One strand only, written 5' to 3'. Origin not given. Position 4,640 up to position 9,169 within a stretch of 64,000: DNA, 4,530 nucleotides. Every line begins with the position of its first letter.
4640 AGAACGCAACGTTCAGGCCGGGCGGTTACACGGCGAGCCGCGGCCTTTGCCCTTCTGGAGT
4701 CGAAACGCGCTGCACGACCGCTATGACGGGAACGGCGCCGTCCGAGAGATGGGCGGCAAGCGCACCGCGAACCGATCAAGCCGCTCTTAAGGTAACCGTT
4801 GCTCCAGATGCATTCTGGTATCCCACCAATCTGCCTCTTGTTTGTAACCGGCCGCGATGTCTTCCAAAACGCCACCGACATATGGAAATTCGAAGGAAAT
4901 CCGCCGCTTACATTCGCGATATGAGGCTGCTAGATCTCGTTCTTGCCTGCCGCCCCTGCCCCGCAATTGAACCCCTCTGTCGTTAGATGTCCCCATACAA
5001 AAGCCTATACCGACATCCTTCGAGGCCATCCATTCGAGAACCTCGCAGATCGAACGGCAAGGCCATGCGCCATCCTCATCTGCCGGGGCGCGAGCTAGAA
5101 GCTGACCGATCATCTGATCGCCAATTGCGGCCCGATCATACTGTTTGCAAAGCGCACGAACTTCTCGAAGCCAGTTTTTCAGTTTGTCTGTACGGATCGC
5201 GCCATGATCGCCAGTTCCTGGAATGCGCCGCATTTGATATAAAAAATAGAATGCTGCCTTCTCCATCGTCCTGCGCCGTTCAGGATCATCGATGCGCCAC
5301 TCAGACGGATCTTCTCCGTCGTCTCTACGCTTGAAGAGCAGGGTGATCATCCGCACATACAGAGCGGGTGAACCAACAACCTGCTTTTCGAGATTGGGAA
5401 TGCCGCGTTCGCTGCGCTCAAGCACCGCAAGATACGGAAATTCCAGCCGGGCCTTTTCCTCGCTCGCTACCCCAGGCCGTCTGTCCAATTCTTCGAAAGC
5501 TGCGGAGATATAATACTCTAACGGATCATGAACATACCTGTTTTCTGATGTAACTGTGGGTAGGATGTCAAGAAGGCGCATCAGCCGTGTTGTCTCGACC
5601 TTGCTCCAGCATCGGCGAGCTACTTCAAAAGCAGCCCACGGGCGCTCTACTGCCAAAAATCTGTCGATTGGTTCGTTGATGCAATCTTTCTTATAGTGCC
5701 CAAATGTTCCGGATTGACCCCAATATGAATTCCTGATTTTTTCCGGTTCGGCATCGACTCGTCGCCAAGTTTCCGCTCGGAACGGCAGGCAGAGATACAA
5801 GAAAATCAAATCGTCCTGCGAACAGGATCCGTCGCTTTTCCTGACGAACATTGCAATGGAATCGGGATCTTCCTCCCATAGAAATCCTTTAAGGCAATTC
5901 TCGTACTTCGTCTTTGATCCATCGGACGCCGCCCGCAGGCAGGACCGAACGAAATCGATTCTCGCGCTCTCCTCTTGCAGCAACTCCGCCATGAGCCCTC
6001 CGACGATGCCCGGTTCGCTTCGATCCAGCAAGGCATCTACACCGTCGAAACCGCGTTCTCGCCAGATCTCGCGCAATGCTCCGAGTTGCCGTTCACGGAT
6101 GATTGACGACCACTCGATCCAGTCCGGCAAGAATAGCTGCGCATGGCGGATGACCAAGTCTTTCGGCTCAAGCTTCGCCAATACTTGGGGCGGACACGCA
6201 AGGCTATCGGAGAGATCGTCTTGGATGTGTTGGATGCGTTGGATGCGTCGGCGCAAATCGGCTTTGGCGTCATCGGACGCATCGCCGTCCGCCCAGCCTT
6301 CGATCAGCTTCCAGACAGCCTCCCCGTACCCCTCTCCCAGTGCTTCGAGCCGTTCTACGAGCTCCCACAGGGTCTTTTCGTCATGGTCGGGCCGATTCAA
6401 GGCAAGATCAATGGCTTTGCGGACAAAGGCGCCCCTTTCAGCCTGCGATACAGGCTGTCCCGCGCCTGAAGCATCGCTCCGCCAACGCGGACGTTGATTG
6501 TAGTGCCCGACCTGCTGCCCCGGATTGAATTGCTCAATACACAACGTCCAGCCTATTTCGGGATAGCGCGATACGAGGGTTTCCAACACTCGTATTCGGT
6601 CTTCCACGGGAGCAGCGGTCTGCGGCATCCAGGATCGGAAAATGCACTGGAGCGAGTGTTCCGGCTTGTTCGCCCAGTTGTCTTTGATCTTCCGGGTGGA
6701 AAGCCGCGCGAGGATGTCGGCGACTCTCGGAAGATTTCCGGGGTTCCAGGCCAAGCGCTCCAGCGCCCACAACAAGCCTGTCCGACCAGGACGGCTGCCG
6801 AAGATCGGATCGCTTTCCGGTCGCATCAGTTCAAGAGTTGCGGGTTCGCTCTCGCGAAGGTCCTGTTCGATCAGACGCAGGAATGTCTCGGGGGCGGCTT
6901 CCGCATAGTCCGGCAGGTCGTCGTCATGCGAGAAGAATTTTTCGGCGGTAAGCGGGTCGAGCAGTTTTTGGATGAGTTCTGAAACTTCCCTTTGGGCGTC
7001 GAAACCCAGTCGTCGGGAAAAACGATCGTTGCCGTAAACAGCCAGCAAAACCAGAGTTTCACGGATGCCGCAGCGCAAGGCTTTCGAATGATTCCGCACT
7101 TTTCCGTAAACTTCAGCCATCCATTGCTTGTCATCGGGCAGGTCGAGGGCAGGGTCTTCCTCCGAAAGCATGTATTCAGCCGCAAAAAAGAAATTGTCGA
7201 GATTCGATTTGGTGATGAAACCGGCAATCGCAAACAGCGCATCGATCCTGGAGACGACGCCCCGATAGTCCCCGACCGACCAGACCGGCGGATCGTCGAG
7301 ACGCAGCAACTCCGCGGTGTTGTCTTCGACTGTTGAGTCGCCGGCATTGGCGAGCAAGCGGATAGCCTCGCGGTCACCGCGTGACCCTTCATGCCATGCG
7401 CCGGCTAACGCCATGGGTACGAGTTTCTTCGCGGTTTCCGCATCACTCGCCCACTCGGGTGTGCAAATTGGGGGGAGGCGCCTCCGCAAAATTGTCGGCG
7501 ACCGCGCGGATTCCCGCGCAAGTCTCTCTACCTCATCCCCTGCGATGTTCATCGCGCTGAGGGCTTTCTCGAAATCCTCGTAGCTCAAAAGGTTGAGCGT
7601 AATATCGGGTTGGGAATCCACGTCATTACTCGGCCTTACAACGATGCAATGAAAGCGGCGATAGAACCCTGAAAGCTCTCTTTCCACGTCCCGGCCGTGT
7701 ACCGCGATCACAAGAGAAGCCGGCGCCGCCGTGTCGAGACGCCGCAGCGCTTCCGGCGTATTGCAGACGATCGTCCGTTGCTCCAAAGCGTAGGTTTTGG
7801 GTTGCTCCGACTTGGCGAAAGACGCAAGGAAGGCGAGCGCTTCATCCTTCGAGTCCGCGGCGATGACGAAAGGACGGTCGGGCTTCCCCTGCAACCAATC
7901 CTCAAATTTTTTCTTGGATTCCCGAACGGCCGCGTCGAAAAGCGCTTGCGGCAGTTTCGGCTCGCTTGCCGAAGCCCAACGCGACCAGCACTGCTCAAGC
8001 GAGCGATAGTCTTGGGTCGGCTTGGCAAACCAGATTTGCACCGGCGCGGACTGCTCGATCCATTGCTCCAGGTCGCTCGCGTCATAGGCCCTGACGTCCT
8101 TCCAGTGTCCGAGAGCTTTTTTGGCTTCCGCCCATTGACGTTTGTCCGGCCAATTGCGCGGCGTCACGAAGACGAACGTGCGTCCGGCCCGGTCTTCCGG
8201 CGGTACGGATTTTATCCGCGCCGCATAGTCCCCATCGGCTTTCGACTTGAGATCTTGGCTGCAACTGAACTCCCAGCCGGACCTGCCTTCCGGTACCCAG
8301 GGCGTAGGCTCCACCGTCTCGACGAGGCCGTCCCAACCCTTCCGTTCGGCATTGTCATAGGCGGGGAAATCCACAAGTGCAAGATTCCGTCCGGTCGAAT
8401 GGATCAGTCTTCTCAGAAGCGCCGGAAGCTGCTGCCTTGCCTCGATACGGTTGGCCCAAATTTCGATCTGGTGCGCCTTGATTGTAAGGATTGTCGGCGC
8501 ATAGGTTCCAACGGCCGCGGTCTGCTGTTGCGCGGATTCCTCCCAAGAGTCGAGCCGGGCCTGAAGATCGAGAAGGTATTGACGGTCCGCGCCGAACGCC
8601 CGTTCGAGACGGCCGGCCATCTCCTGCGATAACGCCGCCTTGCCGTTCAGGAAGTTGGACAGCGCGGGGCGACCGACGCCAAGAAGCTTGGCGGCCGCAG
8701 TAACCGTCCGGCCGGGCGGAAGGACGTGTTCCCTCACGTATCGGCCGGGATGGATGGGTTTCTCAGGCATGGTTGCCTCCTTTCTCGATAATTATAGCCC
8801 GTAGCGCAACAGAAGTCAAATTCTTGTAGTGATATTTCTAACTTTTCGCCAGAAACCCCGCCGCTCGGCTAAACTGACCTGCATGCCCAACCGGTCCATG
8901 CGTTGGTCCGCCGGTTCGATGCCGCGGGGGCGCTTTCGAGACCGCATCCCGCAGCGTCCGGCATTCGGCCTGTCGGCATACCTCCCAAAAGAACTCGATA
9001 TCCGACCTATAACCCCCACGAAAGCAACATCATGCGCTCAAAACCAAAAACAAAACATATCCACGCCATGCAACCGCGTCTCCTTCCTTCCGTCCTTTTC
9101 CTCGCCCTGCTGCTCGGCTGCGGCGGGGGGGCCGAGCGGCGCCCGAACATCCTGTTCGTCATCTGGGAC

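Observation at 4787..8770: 1327-aa HigA-type HTH fused to about 1250 aa of unassignable sequence, under a consensus promoter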

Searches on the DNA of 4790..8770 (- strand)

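Call 97: search_dna_similar(query=L066:9983-13900:+, collection=ecoli_genomes, mode=distant, max_rows=8)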
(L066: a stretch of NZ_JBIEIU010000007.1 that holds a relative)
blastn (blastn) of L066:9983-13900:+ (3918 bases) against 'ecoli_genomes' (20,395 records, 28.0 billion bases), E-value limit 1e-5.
Records with a match: 10; places in all: 10; records where one place covers at least 80% of the query: 10.
Genomes with a match: 10 of 5426; with a place that covers at least 80% of the query: 10. Places per genome that has any: lowest 1, median 1, highest 1. On chromosomes: 10 places; on plasmids: 0.
Best place of each record, by identity: 90-95% 10.
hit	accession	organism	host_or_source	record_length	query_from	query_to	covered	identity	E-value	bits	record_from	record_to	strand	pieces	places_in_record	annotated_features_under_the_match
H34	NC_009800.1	Escherichia coli HS strain HS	-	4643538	2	3917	100%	92.4%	0e+0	5728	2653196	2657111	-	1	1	HigA family addiction module antitoxin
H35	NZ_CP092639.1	Escherichia coli strain HS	-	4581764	2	3917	100%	92.4%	0e+0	5728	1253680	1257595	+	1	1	HigA family addiction module antitoxin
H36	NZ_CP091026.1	Escherichia coli strain STEC383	pig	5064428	2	3917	100%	92.4%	0e+0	5728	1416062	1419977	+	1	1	HigA family addiction module antitoxin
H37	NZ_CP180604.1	Escherichia coli strain PS2Canimalfeces3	Cat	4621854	2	3917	100%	92.4%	0e+0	5728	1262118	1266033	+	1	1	HigA family addiction module antitoxin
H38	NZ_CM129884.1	Escherichia coli strain MB06173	seawater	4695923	2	3917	100%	92.4%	0e+0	5728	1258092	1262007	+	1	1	HigA family addiction module antitoxin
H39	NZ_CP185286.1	Escherichia coli strain HS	Homo sapiens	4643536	2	3917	100%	92.4%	0e+0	5728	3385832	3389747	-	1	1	HigA family addiction module antitoxin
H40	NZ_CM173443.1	Escherichia coli strain LAM_HS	laboratory stock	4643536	2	3917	100%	92.4%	0e+0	5728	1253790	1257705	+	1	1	HigA family addiction module antitoxin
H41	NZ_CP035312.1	Escherichia coli strain D72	pig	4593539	2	3917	100%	92.4%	0e+0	5724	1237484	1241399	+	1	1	HigA family addiction module antitoxin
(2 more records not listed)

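Call 98: get_annotated_region(hit=H34, flank=12000)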
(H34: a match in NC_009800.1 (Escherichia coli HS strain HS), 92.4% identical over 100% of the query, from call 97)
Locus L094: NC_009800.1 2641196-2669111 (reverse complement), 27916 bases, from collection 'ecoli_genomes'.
description: Escherichia coli HS, complete sequence
organism: Escherichia coli HS strain HS (NCBI taxid 331112)
replicon: chromosome; assembly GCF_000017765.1
host: -; source: -; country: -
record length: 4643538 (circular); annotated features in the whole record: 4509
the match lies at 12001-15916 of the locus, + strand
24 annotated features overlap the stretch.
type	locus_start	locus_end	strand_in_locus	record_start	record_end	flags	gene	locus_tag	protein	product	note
CDS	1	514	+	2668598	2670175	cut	guaA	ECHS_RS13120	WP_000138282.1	glutamine-hydrolyzing GMP synthase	-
CDS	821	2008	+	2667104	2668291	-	-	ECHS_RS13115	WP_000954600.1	tyrosine-type recombinase/integrase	-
CDS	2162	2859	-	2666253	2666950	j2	-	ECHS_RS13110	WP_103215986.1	IS1-like element IS1A family transposase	programmed frameshift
CDS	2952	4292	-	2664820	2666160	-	-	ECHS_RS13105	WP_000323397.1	hypothetical protein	-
CDS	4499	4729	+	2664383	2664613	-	-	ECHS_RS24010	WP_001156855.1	helix-turn-helix transcriptional regulator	-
CDS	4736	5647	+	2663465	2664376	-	-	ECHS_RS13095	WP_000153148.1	replication protein RepA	-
CDS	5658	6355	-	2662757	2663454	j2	-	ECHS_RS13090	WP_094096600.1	IS1-like element IS1A family transposase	programmed frameshift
CDS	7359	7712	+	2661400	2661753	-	traJ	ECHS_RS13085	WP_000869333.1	conjugal transfer transcriptional regulator TraJ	-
CDS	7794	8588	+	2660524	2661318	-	trbJ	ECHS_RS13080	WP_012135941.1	P-type conjugative transfer protein TrbJ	-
CDS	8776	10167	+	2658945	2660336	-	trbL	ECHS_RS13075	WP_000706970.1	P-type conjugative transfer protein TrbL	-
CDS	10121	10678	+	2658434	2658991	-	-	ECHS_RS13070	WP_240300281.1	HigA family addiction module antitoxin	-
CDS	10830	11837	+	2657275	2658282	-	-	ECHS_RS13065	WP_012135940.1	PIN domain-containing protein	-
CDS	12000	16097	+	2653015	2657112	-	-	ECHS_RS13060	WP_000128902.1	HigA family addiction module antitoxin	-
CDS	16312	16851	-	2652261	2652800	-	yfgI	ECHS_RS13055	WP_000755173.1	DUF5384 family protein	-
CDS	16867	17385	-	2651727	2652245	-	yfgH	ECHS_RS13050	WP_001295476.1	glycine zipper 2TM domain-containing protein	-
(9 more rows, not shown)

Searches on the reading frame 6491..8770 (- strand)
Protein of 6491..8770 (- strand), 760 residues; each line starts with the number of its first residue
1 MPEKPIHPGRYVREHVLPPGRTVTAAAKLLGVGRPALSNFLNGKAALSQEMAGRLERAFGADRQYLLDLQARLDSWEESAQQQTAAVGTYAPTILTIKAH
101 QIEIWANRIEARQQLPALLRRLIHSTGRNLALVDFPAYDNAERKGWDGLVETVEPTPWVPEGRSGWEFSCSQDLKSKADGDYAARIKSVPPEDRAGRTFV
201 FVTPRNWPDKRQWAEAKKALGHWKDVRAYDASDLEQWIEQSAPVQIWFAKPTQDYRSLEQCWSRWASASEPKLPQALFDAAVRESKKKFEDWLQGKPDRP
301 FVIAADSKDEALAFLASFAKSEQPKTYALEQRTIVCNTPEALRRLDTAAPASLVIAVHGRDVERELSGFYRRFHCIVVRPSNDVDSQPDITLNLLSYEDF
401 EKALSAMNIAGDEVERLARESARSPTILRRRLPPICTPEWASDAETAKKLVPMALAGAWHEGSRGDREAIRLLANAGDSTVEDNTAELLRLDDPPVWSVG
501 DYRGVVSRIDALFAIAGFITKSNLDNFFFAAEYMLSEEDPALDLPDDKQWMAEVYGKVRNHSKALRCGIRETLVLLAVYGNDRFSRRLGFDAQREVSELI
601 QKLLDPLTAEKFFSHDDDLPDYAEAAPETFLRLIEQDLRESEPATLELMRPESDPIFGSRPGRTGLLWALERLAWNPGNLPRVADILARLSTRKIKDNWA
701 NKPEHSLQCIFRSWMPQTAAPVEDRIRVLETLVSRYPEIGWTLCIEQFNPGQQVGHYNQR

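Call 47: predict_structure(alignment_id=A3)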
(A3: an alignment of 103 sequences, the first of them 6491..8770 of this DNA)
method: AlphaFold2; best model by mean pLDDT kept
length: 760 residues; sequences in the alignment: 103
mean_pLDDT: 89.6   pTM: 0.75
mean pLDDT of the five models: 89.6, 89.6, 88.6, 88.1, 87.4
residues with pLDDT >= 90: 510; 70-90: 204; 50-70: 37; < 50: 9
segments of 3 or more residues with pLDDT < 50: 82-87
pLDDT, mean of each block of 10 residues (from residue 1): 79 92 91 92 92 94 94 79 47 84 92 92 88 86 89 91 96 96 95 95 97 97 97 94 87 86 89 93 92 89 93 93 67 90 81 84 87 91 86 93 93 87 89 75 94 96 94 89 92 89 90 92 97 95 88 92 96 94 91 97 94 94 97 96 91 71 93 94 97 87 91 87 94 95 83 66
secondary structure, 60 per line:
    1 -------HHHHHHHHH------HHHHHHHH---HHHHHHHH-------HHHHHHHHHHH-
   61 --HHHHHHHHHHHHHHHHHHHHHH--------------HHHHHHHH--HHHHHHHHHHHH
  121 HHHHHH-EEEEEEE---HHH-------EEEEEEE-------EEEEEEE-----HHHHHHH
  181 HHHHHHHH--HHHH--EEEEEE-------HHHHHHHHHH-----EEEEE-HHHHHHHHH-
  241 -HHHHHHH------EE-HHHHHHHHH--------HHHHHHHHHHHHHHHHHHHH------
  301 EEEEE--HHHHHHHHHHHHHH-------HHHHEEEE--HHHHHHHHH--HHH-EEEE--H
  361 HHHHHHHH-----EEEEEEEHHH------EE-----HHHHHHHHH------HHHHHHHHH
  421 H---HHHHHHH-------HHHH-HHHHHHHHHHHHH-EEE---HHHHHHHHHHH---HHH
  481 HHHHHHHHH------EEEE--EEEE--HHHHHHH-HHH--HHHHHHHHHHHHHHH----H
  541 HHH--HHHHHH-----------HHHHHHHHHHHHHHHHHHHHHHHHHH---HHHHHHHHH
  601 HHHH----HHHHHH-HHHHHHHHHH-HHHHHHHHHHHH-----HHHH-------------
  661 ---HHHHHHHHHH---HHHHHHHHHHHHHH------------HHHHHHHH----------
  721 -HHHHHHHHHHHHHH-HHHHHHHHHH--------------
elements in order (helices of 4 or more, strands of 3 or more residues): H8-16 H23-30 H34-41 H49-59 H63-84 H99-106 H109-126 E128-134 E148-154 E162-168 H174-188 H191-194 E197-202 H210-219 E225-229 H231-239 H242-248 H258-266 H275-294 E301-305 H308-321 H329-332 E333-336 H339-347 E354-357 H360-368 E374-380 H397-405 H412-421 H425-431 H439-442 H444-456 E458-460 H464-474 H478-489 E496-499 E502-505 H508-514 H521-535 H540-543 H546-551 H563-588 H592-604 H609-614 H616-625 H627-638 H644-647 H664-673 H677-690 H703-710 H722-735 H737-746

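Call 51: fold_search(model_id=the predicted structure, library=pdb)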
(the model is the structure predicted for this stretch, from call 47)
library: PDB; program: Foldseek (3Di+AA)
matches with E <= 10: 1020; with E <= 0.001: 4
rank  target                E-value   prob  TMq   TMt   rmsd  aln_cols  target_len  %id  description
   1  8dgf_A                2.8e-07  1.00  0.22  0.14  18.6       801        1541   11  Avs4 bound to phage PhiV-1 portal (released 2022-08-03)
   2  8dgf_B                4.4e-06  1.00  0.19  0.11  21.0       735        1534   12  Avs4 bound to phage PhiV-1 portal (released 2022-08-03)
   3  6mfv_A                2.6e-05  0.99  0.13  0.15  25.9       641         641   11  Crystal structure of the Signal Transduction ATPase with Numerous Domains (STAND) protein with a tetratricopeptide rep (released 2019-02-20)
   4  9l4l_A                2.6e-04  1.00  0.22  0.19  17.4       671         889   10  Structure of human SCMCcore complex contain NLRP2 (released 2025-10-01)
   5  2a5y_B                1.8e-03  1.00  0.25  0.35  10.6       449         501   11  Structure of a CED-4/CED-9 complex (released 2005-10-11)
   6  3sfz                  2.9e-03  0.90  0.14  0.10  21.3       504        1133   10  Crystal structure of full-length murine Apaf-1 (released 2011-08-24)
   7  7z6h_E                3.4e-03  0.99  0.17  0.32  14.7       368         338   10  Structure of DNA-bound human RAD17-RFC clamp loader and 9-1-1 checkpoint clamp (released 2022-05-04)
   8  1z6t_B                3.4e-03  0.95  0.15  0.18  21.4       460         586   10  Structure of the apoptotic protease-activating factor 1 bound to ADP (released 2005-04-19)
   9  3shf                  3.6e-03  0.94  0.14  0.10  22.5       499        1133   11  Crystal structure of the R265S mutant of full-length murine Apaf-1 (released 2011-08-24)
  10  5mfm_F                3.9e-03  0.92  0.13  0.23  16.9       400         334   15  Designed armadillo repeat protein peptide fusion YIIIM6AII_GS11_(KR)5 (released 2017-09-13)
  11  5mfm_C                3.9e-03  0.90  0.13  0.22  16.1       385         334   14  Designed armadillo repeat protein peptide fusion YIIIM6AII_GS11_(KR)5 (released 2017-09-13)
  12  6f8h_C                4.5e-03  1.00  0.11  0.79   2.5        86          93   31  antitoxin GraA (released 2019-01-30)
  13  6f8h_A                4.9e-03  1.00  0.11  0.76   2.6        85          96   32  antitoxin GraA (released 2019-01-30)
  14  7csy_B                5.9e-03  1.00  0.10  0.72   3.1        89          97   26  Pseudomonas aeruginosa antitoxin HigA with higBA promoter (released 2021-01-13)
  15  5mfm_B                5.9e-03  0.93  0.14  0.25  15.6       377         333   15  Designed armadillo repeat protein peptide fusion YIIIM6AII_GS11_(KR)5 (released 2017-09-13)
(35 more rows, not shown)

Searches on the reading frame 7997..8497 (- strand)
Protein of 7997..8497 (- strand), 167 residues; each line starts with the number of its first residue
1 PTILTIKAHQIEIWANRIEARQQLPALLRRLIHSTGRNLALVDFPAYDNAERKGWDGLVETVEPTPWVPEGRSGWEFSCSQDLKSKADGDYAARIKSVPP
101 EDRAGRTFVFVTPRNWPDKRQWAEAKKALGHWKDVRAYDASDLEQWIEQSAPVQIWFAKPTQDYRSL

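Call 87: search_protein_families(library=pfam, alignment_id=A7, max_evalue=1)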
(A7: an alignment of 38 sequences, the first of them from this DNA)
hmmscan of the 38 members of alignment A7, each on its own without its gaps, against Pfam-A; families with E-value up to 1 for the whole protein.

A. member 1, seq(167 aa): 0 families

B. families by the number of members that match (of 38 scanned): 12 families
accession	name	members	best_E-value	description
PF24427.1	Ig_GP210_16th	1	0.013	Nuclear pore complex protein GP210, Ig-like domain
PF02954.25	HTH_8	1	0.052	Bacterial regulatory protein, Fis family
PF13354.11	Beta-lactamase2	1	0.074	Beta-lactamase enzyme family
PF03255.19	ACCA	1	0.082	Acetyl co-enzyme A carboxylase carboxyltransferase-like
PF09060.15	L27_N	1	0.085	L27_N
PF20041.5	DUF6443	1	0.11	Domain of unknown function (DUF6443)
PF09407.15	AbiEi_1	1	0.12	AbiEi antitoxin C-terminal domain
PF23435.1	DUF7121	1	0.14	Family of unknown function (DUF7121)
PF18286.6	T3SS_ExsE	1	0.15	Type III secretion system ExsE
PF00867.23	XPG_I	1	0.19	XPG I-region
PF00191.25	Annexin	1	0.2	Annexin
PF18521.6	TAD2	1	0.35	Transactivation domain 2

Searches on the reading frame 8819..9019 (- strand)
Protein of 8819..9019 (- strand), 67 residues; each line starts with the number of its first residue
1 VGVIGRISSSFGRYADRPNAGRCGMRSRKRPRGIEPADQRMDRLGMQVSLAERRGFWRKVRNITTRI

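Call 95: search_protein_families(library=padloc, proteins=[window:8819-9019:-], max_evalue=0.001)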
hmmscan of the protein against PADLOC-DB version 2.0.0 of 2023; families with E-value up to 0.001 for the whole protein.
window:8819-9019:- (67 aa): 0 families

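Call 96: search_protein_families(library=pfam, proteins=[window:8819-9019:-], max_evalue=0.01)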
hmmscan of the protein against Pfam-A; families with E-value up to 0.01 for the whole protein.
window:8819-9019:- (67 aa): 0 families
